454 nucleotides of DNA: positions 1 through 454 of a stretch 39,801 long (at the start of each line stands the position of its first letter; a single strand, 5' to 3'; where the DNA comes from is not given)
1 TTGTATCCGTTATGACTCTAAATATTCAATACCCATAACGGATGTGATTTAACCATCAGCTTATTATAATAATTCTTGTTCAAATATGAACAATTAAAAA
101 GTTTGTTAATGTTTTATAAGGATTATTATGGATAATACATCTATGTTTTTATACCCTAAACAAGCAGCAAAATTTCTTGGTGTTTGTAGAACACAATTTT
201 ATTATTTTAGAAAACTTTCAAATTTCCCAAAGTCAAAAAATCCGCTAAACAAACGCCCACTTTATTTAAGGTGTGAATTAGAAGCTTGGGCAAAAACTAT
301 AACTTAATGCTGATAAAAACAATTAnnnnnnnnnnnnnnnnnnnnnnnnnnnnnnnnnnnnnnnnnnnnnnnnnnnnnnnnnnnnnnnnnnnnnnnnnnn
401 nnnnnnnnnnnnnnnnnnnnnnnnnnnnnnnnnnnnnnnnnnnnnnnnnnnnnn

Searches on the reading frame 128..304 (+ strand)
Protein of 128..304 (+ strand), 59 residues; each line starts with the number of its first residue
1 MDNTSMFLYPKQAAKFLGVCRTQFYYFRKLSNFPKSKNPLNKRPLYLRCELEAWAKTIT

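Call 36: search_protein_families(library=phrogs, proteins=[window:128-304:+], max_evalue=1)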
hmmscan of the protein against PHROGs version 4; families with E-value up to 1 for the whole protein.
window:128-304:+ (59 aa): 5 families
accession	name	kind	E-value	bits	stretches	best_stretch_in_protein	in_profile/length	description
phrog_7338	-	unknown function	0.00054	21.2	1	8-58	31-80/87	-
phrog_668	-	DNA, RNA and nucleotide metabolism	0.00054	20.7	1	8-57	64-112/181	HTH DNA binding protein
phrog_66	-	integration and excision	0.0006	20.6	1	4-57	90-142/412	excisionase and transcriptional regulator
phrog_34998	-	unknown function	0.012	17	1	12-38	46-72/97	-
phrog_2790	-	integration and excision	0.12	13.3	1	7-58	28-79/100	excisionase and transcriptional regulator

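Call 37: search_protein_families(library=pfam, proteins=[window:128-304:+], max_evalue=1)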
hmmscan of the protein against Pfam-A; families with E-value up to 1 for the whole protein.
window:128-304:+ (59 aa): 4 families
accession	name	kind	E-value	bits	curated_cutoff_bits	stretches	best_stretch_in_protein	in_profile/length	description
PF12728.13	HTH_17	-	0.00081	20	27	1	10-56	4-48/51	Helix-turn-helix domain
PF13551.12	HTH_29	-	0.0087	16.6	28.1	1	10-31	15-36/64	Winged helix-turn helix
PF05930.18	Phage_AlpA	-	0.022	15.1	21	1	10-38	6-34/51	Prophage CP4-57 regulatory protein (AlpA)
PF02954.25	HTH_8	-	0.074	13.2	22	1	11-26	22-37/42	Bacterial regulatory protein, Fis family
